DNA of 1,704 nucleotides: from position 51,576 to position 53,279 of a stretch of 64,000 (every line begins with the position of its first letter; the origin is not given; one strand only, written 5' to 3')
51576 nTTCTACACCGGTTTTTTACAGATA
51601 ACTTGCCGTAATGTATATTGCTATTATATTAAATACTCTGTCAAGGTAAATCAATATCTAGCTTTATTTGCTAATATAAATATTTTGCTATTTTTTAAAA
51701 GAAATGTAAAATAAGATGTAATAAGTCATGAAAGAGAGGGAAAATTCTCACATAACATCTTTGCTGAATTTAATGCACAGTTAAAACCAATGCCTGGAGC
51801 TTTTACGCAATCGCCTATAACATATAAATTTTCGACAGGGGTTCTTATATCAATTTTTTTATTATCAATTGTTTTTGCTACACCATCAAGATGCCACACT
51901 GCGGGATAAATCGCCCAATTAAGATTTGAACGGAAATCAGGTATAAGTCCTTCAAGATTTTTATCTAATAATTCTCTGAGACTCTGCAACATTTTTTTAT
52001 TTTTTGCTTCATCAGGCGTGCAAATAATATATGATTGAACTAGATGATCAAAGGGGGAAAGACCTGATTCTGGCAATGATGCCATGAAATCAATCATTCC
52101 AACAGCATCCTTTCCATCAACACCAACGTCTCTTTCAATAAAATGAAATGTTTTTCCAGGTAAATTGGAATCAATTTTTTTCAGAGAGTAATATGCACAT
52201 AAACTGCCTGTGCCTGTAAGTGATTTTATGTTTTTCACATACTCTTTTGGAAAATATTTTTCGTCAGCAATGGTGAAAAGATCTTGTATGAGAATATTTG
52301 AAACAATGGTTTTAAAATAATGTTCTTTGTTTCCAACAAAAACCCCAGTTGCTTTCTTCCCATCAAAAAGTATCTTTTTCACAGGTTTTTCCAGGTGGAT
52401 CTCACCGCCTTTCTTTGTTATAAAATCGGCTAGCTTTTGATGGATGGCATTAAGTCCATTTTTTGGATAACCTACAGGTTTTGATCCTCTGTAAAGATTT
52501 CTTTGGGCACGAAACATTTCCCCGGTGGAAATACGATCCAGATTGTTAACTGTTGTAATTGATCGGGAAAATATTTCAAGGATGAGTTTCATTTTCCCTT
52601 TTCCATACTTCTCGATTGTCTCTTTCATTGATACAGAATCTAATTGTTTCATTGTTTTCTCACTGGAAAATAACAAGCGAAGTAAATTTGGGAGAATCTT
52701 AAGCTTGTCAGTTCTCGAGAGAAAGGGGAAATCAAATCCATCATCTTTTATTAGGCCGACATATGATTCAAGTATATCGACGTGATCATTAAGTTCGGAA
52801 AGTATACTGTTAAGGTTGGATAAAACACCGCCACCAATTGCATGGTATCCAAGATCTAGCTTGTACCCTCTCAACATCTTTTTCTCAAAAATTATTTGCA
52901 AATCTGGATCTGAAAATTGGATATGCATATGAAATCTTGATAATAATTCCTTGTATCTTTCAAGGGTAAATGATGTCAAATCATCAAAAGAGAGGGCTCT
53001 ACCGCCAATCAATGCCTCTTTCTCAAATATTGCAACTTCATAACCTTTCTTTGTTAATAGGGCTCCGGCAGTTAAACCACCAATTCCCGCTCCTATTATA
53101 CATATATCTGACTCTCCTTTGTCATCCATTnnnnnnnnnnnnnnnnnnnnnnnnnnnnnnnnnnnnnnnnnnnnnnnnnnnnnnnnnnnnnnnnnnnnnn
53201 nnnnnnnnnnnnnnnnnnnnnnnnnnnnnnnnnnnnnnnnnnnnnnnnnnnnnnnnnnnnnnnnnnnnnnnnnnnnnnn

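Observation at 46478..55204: Cluster of four UbiA-type prenyltransferases, a CrtI-like flavoenzyme and a giant envelope protein: candidate undescribed isoprenoid-lipid or envelope-modification module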

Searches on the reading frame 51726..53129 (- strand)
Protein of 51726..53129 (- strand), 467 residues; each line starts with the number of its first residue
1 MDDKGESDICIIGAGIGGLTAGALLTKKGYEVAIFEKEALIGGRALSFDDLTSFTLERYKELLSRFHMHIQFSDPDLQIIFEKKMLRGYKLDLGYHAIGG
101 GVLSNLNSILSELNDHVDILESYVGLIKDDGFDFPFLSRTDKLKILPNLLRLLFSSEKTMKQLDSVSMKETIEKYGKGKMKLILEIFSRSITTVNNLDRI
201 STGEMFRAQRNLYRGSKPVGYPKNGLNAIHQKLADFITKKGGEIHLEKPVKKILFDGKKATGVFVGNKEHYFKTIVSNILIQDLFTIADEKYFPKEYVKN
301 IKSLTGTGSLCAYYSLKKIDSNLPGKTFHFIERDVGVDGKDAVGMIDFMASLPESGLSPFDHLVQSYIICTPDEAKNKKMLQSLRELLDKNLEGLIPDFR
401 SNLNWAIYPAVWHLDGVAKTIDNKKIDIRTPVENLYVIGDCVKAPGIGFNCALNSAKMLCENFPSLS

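Call 4: search_protein_families(library=pfam, proteins=[window:51726-53129:-], max_evalue=0.01)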
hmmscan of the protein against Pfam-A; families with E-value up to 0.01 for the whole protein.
window:51726-53129:- (467 aa): 11 families
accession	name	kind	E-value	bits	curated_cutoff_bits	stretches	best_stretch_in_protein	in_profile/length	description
PF01593.30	Amino_oxidase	-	7.7e-15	55.5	19.8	1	16-457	1-436/443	Flavin containing amine oxidoreductase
PF13450.12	NAD_binding_8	-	9.1e-12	45.5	21.9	1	11-54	1-43/68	NAD(P)-binding Rossmann-like domain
PF01266.30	DAO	-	6.5e-08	32.9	27.9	1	8-43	1-36/353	FAD dependent oxidoreductase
PF07992.20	Pyr_redox_2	-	2.2e-06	27.7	26.1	1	8-40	2-35/291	Pyridine nucleotide-disulphide oxidoreductase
PF01946.23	Thi4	-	4e-06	26.7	26.2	1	2-44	13-56/235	Thi4 family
PF00890.30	FAD_binding_2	-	7.5e-05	22.5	20.4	1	8-43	1-36/414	FAD binding domain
PF12831.13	FAD_oxidored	-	0.0002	21.2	27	1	8-45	1-38/416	FAD dependent oxidoreductase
PF01494.25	FAD_binding_3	-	0.00055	19.7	22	1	7-39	2-34/349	FAD binding domain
PF00996.24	GDI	-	0.00078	18.5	23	0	215-276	219-281/436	GDP dissociation inhibitor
PF03486.20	HI0933_like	-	0.0039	17.1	50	0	8-42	2-36/244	HI0933-like protein Rossmann domain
PF00070.33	Pyr_redox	-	0.0054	17.6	22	0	9-42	2-35/82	Pyridine nucleotide-disulphide oxidoreductase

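Call 5: search_protein_families(library=ncbifam, proteins=[window:51726-53129:-], max_evalue=0.01)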
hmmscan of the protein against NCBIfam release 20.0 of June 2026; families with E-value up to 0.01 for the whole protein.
window:51726-53129:- (467 aa): 69 families (the best 25 are shown)
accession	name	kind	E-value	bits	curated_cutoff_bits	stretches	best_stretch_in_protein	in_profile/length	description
NF005560.0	PRK07233.1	equivalog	3.6e-21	75.5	252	2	134-318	103-288/435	hypothetical protein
TIGR02733.1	desat_CrtD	equivalog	9.8e-19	67.4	549.7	2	7-49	2-44/492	C-3',4' desaturase CrtD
NF045689.1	BCarotKetCrtO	equivalog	1.2e-15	57.1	1000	2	145-286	162-304/563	beta-carotene ketolase CrtO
TIGR02734.1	crtI_fam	subfamily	2.1e-15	56.4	238.1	2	10-49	2-41/504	phytoene desaturase family protein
NF058655.1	CrtID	equivalog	6.5e-14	51.6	640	2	9-50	1-42/478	bifunctional phytoene desaturase/3,4-desaturase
TIGR02730.1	carot_isom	equivalog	7.7e-14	51.4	586.9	2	185-310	192-314/493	carotenoid isomerase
NF042421.1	hydcarot_desat_CrtD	equivalog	7.3e-13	47.8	500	2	10-48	5-43/487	1-hydroxycarotenoid 3,4-desaturase CrtD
TIGR03467.1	HpnE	equivalog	1.7e-12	47.4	283.05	1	10-50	2-42/430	hydroxysqualene dehydroxylase HpnE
NF045637.1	carotdesatCrtDProt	equivalog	5e-11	41.8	580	1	9-45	1-37/485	1-hydroxycarotenoid 3,4-desaturase CrtD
NF005547.0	PRK07208.1-3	equivalog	6.2e-10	38.4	380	1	6-45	4-43/465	hypothetical protein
NF005548.0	PRK07208.1-4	equivalog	2.4e-09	36.3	389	1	7-44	4-41/488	hypothetical protein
NF005545.0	PRK07208.1-1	equivalog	1.4e-07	30.3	451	1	6-43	7-45/504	hypothetical protein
TIGR02732.1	zeta_caro_desat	equivalog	1.5e-07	30.7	622.15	1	9-52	2-45/474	9,9'-di-cis-zeta-carotene desaturase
NF005546.0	PRK07208.1-2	equivalog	2.4e-07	29.7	418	1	221-284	246-315/527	hypothetical protein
NF005243.0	PRK06753.1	equivalog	2.5e-07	29.9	365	1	8-39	2-33/374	hypothetical protein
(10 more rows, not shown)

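Call 7: find_homologous_proteins(query=window:51726-53129:-)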
Query window:51726-53129:- (467 aa): 788 proteins with E <= 0.001 among 8000 candidates; the best 120 are listed.
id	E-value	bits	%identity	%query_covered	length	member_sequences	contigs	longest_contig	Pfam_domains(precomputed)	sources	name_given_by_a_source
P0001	0.0e+0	1052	100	100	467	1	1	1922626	PF01946.24,PF01266.31,PF01593.31,PF13450.13,PF07992.21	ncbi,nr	ncbi:MAG: NAD(P)/FAD-dependent oxidoreductase [Thermoplasmatales archaeon]|nr:MAG: NAD(P)/FAD-depend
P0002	4.1e-261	885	85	100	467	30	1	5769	PF01946.24,PF01266.31,PF01593.31,PF13450.13,PF00890.31,PF07992.21,PF00996.25,PF12831.14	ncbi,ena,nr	ncbi:MAG: NAD(P)/FAD-dependent oxidoreductase [Thermoplasmatales archaeon]|nr:NAD(P)/FAD-dependent o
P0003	6.2e-260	881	85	100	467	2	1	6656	PF01946.24,PF01266.31,PF01593.31,PF13450.13,PF00890.31,PF07992.21,PF00996.25,PF12831.14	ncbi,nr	ncbi:MAG: NAD(P)/FAD-dependent oxidoreductase [Thermoplasmatales archaeon]|nr:NAD(P)/FAD-dependent o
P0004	1.0e-258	877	84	100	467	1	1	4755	PF01946.24,PF01266.31,PF01593.31,PF13450.13,PF00890.31,PF07992.21,PF00996.25,PF12831.14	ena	-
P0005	9.8e-254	861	82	100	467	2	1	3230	PF01946.24,PF01266.31,PF01593.31,PF13450.13,PF00890.31,PF07992.21,PF12831.14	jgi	jgi:protoporphyrinogen oxidase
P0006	2.6e-253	859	82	100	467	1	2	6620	PF01946.24,PF01266.31,PF01593.31,PF13450.13,PF00890.31,PF07992.21,PF00996.25,PF12831.14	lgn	-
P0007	1.1e-250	851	81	100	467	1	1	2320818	PF01946.24,PF01266.31,PF01593.31,PF13450.13,PF00890.31,PF07992.21,PF00996.25,PF12831.14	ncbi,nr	ncbi:MAG: NAD(P)/FAD-dependent oxidoreductase [Thermoplasmatales archaeon]|nr:MAG: NAD(P)/FAD-depend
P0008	1.4e-249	847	79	100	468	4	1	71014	PF01946.24,PF01266.31,PF01593.31,PF13450.13,PF00890.31,PF07992.21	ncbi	-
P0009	1.9e-249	846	81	98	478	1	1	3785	PF01946.24,PF01266.31,PF01593.31,PF13450.13,PF00890.31,PF07992.21,PF12831.14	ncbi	ncbi:MAG: phytoene desaturase family protein [Atribacterota bacterium]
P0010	1.1e-243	828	78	99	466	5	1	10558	PF01946.24,PF01266.31,PF01593.31,PF13450.13,PF00890.31,PF07992.21,PF00070.34,PF03486.21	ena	-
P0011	1.2e-242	824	79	99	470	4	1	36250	PF01266.31,PF01593.31,PF13450.13,PF00890.31,PF07992.21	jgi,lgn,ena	-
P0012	2.3e-238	810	78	98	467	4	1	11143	PF01266.31,PF01593.31,PF13450.13,PF00890.31,PF07992.21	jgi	-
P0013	2.5e-237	807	77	99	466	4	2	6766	PF01266.31,PF01593.31,PF13450.13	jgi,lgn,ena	-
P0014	4.0e-237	806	76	96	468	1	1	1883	PF01946.24,PF01266.31,PF01593.31,PF13450.13,PF00890.31,PF07992.21,PF03486.21,PF00996.25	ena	-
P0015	5.5e-236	802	77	95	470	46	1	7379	PF01266.31,PF01593.31,PF13450.13,PF00890.31,PF07992.21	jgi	-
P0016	1.6e-235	801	78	98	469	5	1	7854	PF01266.31,PF01593.31,PF13450.13,PF00890.31,PF07992.21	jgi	-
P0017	7.5e-235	798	75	100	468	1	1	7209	PF01266.31,PF01593.31,PF13450.13,PF00996.25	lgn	-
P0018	8.0e-233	792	75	100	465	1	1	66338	PF01266.31,PF01593.31,PF13450.13,PF07992.21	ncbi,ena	-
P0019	1.7e-232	791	75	93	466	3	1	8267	PF01266.31,PF01593.31,PF13450.13,PF00890.31,PF07992.21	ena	-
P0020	4.9e-232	789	75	95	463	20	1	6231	PF01266.31,PF01593.31,PF13450.13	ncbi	-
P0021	1.1e-231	788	75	96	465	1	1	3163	PF01266.31,PF01593.31,PF13450.13,PF07992.21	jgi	-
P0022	1.1e-230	785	75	100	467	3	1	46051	PF01946.24,PF01593.31,PF13450.13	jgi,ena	-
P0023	2.7e-230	783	76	97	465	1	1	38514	PF01266.31,PF01593.31,PF13450.13,PF00890.31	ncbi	-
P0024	4.6e-230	783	75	96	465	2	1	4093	PF01266.31,PF01593.31,PF13450.13,PF07992.21,PF00996.25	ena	-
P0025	9.1e-230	782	75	95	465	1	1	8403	PF01593.31,PF13450.13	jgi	-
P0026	1.5e-229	781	76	95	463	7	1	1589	PF01266.31,PF01593.31,PF13450.13,PF00890.31,PF07992.21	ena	-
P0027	4.5e-229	779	75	97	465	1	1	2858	PF01266.31,PF01593.31,PF13450.13,PF00890.31,PF07992.21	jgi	-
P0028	9.9e-227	772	74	95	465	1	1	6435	PF01266.31,PF01593.31,PF13450.13,PF00890.31,PF07992.21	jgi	jgi:hypothetical protein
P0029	4.4e-226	769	75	97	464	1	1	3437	PF01266.31,PF01593.31,PF13450.13,PF00890.31,PF07992.21,PF00996.25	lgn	-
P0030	4.9e-226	769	75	97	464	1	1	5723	PF01266.31,PF01593.31,PF13450.13,PF00890.31,PF07992.21,PF00996.25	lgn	-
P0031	5.4e-226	769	74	97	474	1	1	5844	PF01266.31,PF01593.31,PF13450.13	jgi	jgi:protoporphyrinogen oxidase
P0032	1.8e-225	767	73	100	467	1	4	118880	PF01266.31,PF01593.31,PF13450.13,PF07992.21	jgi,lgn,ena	jgi:protoporphyrinogen oxidase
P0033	2.3e-225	767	74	98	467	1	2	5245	PF01946.24,PF01266.31,PF01593.31,PF13450.13,PF07992.21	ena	-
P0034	3.4e-225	767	74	95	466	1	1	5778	PF01266.31,PF01593.31,PF13450.13,PF00890.31,PF07992.21,PF00996.25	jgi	jgi:hypothetical protein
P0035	1.8e-224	764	73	95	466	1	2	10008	PF01266.31,PF01593.31,PF13450.13,PF00890.31,PF07992.21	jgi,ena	-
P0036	3.0e-224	763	73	99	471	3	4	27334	PF01946.24,PF01266.31,PF01593.31,PF13450.13,PF00890.31,PF07992.21,PF00070.34,PF00996.25,PF01494.26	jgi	jgi:hypothetical protein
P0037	4.3e-224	763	74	97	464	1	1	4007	PF01266.31,PF01593.31,PF13450.13,PF00890.31,PF07992.21,PF00996.25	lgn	-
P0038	4.6e-224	763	74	97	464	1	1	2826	PF01266.31,PF01593.31,PF13450.13,PF00890.31,PF07992.21,PF00070.34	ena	-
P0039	5.8e-224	762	73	95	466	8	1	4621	PF01266.31,PF01593.31,PF13450.13,PF00890.31,PF07992.21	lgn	-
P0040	9.0e-223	759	73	98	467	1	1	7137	PF01266.31,PF01593.31,PF13450.13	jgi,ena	-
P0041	1.2e-222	758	73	99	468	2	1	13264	PF01266.31,PF01593.31,PF13450.13,PF07992.21,PF00070.34,PF01494.26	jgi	jgi:phytoene dehydrogenase-like protein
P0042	1.3e-222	758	73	97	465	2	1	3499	PF01266.31,PF01593.31,PF13450.13,PF00890.31,PF00996.25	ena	-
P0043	3.9e-222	756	74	97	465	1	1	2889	PF01266.31,PF01593.31,PF13450.13,PF00890.31,PF07992.21,PF00070.34,PF00996.25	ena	-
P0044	1.8e-221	754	70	96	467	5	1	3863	PF01266.31,PF01593.31,PF13450.13,PF00890.31,PF07992.21,PF00996.25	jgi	-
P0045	3.3e-221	753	70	100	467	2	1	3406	PF01266.31,PF01593.31,PF13450.13,PF00890.31,PF00996.25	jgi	jgi:protoporphyrinogen oxidase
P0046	8.8e-221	752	73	97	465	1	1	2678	PF01266.31,PF01593.31,PF13450.13,PF00890.31,PF07992.21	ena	-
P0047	1.2e-220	752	71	99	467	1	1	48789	PF01946.24,PF01266.31,PF01593.31,PF13450.13,PF00890.31,PF07992.21,PF00070.34,PF01494.26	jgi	jgi:protoporphyrinogen oxidase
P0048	1.4e-220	751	73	99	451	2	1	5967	PF01266.31,PF01593.31,PF13450.13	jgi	-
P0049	7.7e-220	749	71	99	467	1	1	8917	PF01946.24,PF01266.31,PF01593.31,PF13450.13,PF00890.31,PF07992.21,PF00070.34,PF01494.26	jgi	jgi:protoporphyrinogen oxidase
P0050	1.3e-219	748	71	99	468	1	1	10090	PF01266.31,PF01593.31,PF13450.13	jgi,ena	-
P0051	1.3e-219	748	71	99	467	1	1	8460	PF01946.24,PF01266.31,PF01593.31,PF13450.13,PF00890.31,PF07992.21,PF00070.34,PF01494.26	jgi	jgi:protoporphyrinogen oxidase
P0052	2.9e-219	747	71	99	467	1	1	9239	PF01946.24,PF01266.31,PF01593.31,PF13450.13,PF00890.31,PF07992.21,PF01494.26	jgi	jgi:protoporphyrinogen oxidase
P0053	3.2e-219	747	72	96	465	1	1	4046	PF01266.31,PF01593.31,PF13450.13,PF07992.21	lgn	-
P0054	3.4e-219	747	72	99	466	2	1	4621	PF01266.31,PF01593.31,PF13450.13,PF07992.21,PF00070.34,PF00996.25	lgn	-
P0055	4.6e-219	746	72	95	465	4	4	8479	PF01266.31,PF01593.31,PF13450.13,PF00890.31,PF00996.25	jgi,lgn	jgi:uncharacterized protein with NAD-binding domain and iron-sulfur cluster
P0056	5.4e-219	746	70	99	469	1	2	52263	PF01946.24,PF01266.31,PF01593.31,PF13450.13,PF00890.31,PF07992.21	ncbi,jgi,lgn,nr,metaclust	ncbi:MAG TPA: NAD(P)/FAD-dependent oxidoreductase [Thermoplasmata archaeon]|nr:MAG TPA: NAD(P)/FAD-d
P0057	1.0e-218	745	71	95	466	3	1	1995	PF01266.31,PF01593.31,PF13450.13,PF07992.21,PF00070.34,PF00996.25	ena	-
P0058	1.1e-218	745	72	95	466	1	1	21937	PF01266.31,PF01593.31,PF13450.13,PF07992.21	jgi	jgi:protoporphyrinogen oxidase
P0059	1.4e-218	745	71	100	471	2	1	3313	PF01266.31,PF01593.31,PF13450.13,PF07992.21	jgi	jgi:phytoene dehydrogenase-like protein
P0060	2.3e-218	744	70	100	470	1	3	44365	PF01266.31,PF01593.31,PF13450.13,PF00890.31,PF07992.21,PF01494.26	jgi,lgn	jgi:protoporphyrinogen oxidase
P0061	3.3e-218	743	72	94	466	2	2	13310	PF01266.31,PF01593.31,PF13450.13,PF00890.31,PF07992.21,PF00996.25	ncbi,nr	ncbi:MAG: FAD-dependent oxidoreductase [Candidatus Thermoplasmatota archaeon]|nr:FAD-dependent oxido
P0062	4.2e-218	743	71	96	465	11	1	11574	PF01266.31,PF01593.31,PF13450.13,PF07992.21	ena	-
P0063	5.1e-218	743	71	100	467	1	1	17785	PF01946.24,PF01266.31,PF01593.31,PF13450.13,PF00890.31,PF07992.21,PF01494.26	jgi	jgi:prolycopene isomerase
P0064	5.1e-218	743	72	98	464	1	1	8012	PF01266.31,PF01593.31,PF13450.13,PF00890.31,PF07992.21,PF00070.34,PF03486.21,PF12831.14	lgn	-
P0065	2.0e-217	741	72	97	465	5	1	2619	PF01266.31,PF01593.31,PF13450.13,PF07992.21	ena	-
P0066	2.0e-217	741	71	99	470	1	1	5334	PF01266.31,PF01593.31,PF13450.13,PF00890.31,PF07992.21,PF01494.26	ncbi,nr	ncbi:MAG: FAD-dependent oxidoreductase [Euryarchaeota archaeon]|nr:FAD-dependent oxidoreductase [Eur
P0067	2.2e-217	741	71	95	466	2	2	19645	PF01266.31,PF01593.31,PF13450.13,PF07992.21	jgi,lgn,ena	-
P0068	2.6e-217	741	71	95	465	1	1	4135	PF01266.31,PF01593.31,PF13450.13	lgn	-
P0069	3.0e-217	740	70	99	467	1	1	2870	PF01946.24,PF01266.31,PF01593.31,PF13450.13,PF00890.31,PF07992.21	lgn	-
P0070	3.0e-217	740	70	100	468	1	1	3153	PF01946.24,PF01266.31,PF01593.31,PF13450.13,PF00890.31,PF07992.21,PF01494.26,PF12831.14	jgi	-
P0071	3.6e-217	740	71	97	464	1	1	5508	PF01266.31,PF01593.31,PF13450.13,PF00890.31,PF00996.25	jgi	-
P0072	4.3e-217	740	71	98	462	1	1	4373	PF01266.31,PF01593.31,PF13450.13,PF07992.21,PF01494.26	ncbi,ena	-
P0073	4.5e-217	740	70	97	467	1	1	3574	PF01266.31,PF01593.31,PF13450.13,PF00890.31,PF01494.26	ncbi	-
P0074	6.4e-217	739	73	95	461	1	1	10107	PF01266.31,PF01593.31,PF13450.13,PF07992.21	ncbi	-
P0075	1.5e-216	738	73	95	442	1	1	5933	PF01266.31,PF01593.31,PF13450.13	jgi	-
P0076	1.8e-216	738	72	95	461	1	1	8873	PF01266.31,PF01593.31,PF13450.13,PF07992.21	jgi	-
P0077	1.8e-216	738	71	99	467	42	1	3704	PF01946.24,PF01266.31,PF01593.31,PF13450.13,PF07992.21,PF01494.26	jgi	jgi:protoporphyrinogen oxidase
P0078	3.1e-216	737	72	95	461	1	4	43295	PF01266.31,PF01593.31,PF13450.13,PF07992.21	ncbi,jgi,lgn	-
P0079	4.4e-216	736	70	100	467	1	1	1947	PF01266.31,PF01593.31,PF13450.13,PF00890.31,PF07992.21,PF00996.25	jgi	jgi:protoporphyrinogen oxidase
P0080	7.1e-216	736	70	98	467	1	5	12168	PF01266.31,PF01593.31,PF13450.13,PF00890.31,PF07992.21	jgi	jgi:hypothetical protein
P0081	8.6e-216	736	72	95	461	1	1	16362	PF01266.31,PF01593.31,PF13450.13,PF07992.21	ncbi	-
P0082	1.5e-215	735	72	98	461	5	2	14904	PF01593.31,PF13450.13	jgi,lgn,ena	-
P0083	1.7e-215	735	69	99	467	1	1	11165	PF01266.31,PF01593.31,PF13450.13,PF07992.21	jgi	jgi:protoporphyrinogen oxidase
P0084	1.7e-215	735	72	97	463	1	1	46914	PF01266.31,PF01593.31,PF13450.13,PF00890.31,PF07992.21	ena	-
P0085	1.9e-215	734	72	93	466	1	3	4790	PF01266.31,PF01593.31,PF13450.13,PF07992.21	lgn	-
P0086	2.1e-215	734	72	97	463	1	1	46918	PF01266.31,PF01593.31,PF13450.13,PF00890.31,PF07992.21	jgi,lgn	-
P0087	2.2e-215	734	70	95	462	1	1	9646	PF01266.31,PF01593.31,PF13450.13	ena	-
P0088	2.2e-215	734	71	95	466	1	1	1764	PF01266.31,PF01593.31,PF13450.13,PF07992.21,PF00996.25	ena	-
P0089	2.4e-215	734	71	94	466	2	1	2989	PF01266.31,PF01593.31,PF13450.13,PF00890.31,PF12831.14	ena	-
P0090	4.2e-215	733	70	100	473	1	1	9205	PF01266.31,PF01593.31,PF13450.13,PF07992.21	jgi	jgi:phytoene dehydrogenase-like protein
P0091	5.3e-215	733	70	99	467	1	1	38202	PF01266.31,PF01593.31,PF13450.13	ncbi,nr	ncbi:Putative thiazole biosynthetic enzyme [uncultured archaeon]|nr:Putative thiazole biosynthetic e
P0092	6.3e-215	733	70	100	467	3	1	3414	PF01266.31,PF01593.31,PF13450.13,PF00890.31,PF07992.21,PF00996.25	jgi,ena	-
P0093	7.7e-215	732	70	98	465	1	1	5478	PF01266.31,PF01593.31,PF13450.13,PF00890.31,PF07992.21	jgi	-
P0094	8.0e-215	732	70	98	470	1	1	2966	PF01266.31,PF01593.31,PF13450.13,PF07992.21,PF01494.26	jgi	jgi:protoporphyrinogen oxidase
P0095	2.6e-214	731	70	99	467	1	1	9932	PF01946.24,PF01266.31,PF01593.31,PF13450.13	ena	-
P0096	2.8e-214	731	71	93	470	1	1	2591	PF01593.31,PF13450.13,PF07992.21,PF00996.25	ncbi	-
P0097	6.3e-214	729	72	95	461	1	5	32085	PF01266.31,PF01593.31,PF13450.13,PF07992.21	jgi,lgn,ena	-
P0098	3.9e-213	727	70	95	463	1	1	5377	PF01266.31,PF01593.31,PF13450.13,PF00890.31,PF07992.21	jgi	-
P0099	5.1e-213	726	70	97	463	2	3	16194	PF01266.31,PF01593.31,PF13450.13,PF07992.21,PF01494.26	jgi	jgi:protoporphyrinogen oxidase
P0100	5.4e-213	726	71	97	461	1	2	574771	PF01266.31,PF01593.31,PF13450.13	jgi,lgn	-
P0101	5.7e-213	726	71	97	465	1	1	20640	PF01266.31,PF01593.31,PF13450.13,PF00890.31,PF07992.21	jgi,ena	-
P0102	5.9e-213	726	69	99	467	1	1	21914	PF01946.24,PF01266.31,PF01593.31,PF13450.13,PF00890.31,PF07992.21,PF01494.26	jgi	jgi:hypothetical protein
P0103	8.6e-213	726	71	97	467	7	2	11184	PF01266.31,PF01593.31,PF13450.13,PF07992.21,PF00070.34,PF00996.25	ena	-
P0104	8.8e-213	726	69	100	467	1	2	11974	PF01266.31,PF01593.31,PF13450.13,PF00890.31,PF07992.21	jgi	jgi:phytoene dehydrogenase-like protein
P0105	9.8e-213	725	69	99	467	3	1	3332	PF01946.24,PF01266.31,PF01593.31,PF13450.13,PF00890.31,PF07992.21,PF01494.26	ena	-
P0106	2.2e-212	724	71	97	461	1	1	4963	PF01266.31,PF01593.31,PF13450.13,PF00890.31,PF07992.21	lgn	-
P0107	2.5e-212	724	70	99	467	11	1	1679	PF01946.24,PF01266.31,PF01593.31,PF13450.13,PF00890.31,PF01494.26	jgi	-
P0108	2.7e-212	724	70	98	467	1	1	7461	PF01946.24,PF01266.31,PF01593.31,PF13450.13,PF00890.31,PF07992.21,PF01494.26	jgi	jgi:protoporphyrinogen oxidase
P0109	3.3e-212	724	71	97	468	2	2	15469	PF01266.31,PF01593.31,PF13450.13,PF07992.21,PF00996.25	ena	-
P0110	3.8e-212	723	70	97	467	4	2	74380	PF01266.31,PF01593.31,PF13450.13,PF00996.25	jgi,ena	-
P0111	4.0e-212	723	70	99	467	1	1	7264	PF01266.31,PF01593.31,PF13450.13,PF00890.31,PF07992.21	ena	-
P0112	4.9e-212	723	69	98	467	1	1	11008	PF01946.24,PF01266.31,PF01593.31,PF13450.13,PF00890.31,PF07992.21,PF00070.34,PF01494.26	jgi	jgi:hypothetical protein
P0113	6.0e-212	723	70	95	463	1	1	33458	PF01266.31,PF01593.31,PF13450.13,PF00890.31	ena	-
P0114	6.8e-212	723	69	99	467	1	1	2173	PF01266.31,PF01593.31,PF13450.13,PF07992.21,PF00996.25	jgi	jgi:protoporphyrinogen oxidase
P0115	1.5e-211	722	69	98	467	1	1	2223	PF01946.24,PF01266.31,PF01593.31,PF13450.13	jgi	jgi:protoporphyrinogen oxidase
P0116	2.0e-211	721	71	97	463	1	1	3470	PF01266.31,PF01593.31,PF13450.13,PF00890.31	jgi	jgi:uncharacterized protein with NAD-binding domain and iron-sulfur cluster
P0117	2.5e-211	721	68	98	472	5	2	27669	PF01946.24,PF01266.31,PF01593.31,PF13450.13,PF07992.21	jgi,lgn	jgi:protoporphyrinogen oxidase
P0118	2.9e-211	721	69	98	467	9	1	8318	PF01946.24,PF01266.31,PF01593.31,PF13450.13,PF00890.31,PF07992.21,PF00070.34,PF01494.26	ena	-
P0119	3.3e-211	720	71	97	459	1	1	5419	PF01266.31,PF01593.31,PF13450.13,PF07992.21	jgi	jgi:protoporphyrinogen oxidase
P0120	4.5e-211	720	70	97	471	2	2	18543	PF01266.31,PF01593.31,PF13450.13,PF00890.31,PF07992.21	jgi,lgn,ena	-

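Call 10: find_encoding_contigs(protein=P0007, flank=10000, max_places=2)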
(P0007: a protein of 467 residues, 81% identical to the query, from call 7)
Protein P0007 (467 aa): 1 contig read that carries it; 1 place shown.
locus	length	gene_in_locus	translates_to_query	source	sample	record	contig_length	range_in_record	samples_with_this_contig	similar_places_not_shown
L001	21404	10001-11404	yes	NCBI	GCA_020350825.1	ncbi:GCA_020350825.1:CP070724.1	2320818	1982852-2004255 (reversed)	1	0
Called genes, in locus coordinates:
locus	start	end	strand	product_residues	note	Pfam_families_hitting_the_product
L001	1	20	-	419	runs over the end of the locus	PF00330:Aconitase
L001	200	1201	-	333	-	PF01073:3Beta_HSD, PF01370:Epimerase, PF02719:Polysacc_synt_2 (weak), PF04321:RmlD_sub_bind, PF16363:GDP_Man_Dehyd, PF07993:NAD_binding_4 (weak)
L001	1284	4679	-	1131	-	PF00873:ACR_tran, PF02355:SecD_SecF_C, PF03176:MMPL, PF02460:Patched, PF12349:Sterol-sensing, PF03176:MMPL, PF02460:Patched, PF12349:Sterol-sensing, +1 more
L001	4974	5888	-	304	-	PF02219:MTHFR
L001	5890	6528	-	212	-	PF12225:DUF5981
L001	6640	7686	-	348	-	-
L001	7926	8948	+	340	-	PF01040:UbiA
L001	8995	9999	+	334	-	PF01040:UbiA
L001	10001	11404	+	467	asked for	PF00890:FAD_binding_2 (faint), PF00996:GDI (faint), PF01266:DAO (weak), PF01946:Thi4 (weak), PF07992:Pyr_redox_2 (faint), PF12831:FAD_oxidored (faint), PF13450:NAD_binding_8, PF01593:Amino_oxidase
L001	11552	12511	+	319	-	PF01040:UbiA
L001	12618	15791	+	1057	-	-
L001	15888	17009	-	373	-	-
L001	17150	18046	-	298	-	PF01040:UbiA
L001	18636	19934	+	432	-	PF04389:Peptidase_M28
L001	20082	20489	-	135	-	PF00072:Response_reg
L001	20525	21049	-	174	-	PF13384:HTH_23 (faint)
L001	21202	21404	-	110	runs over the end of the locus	-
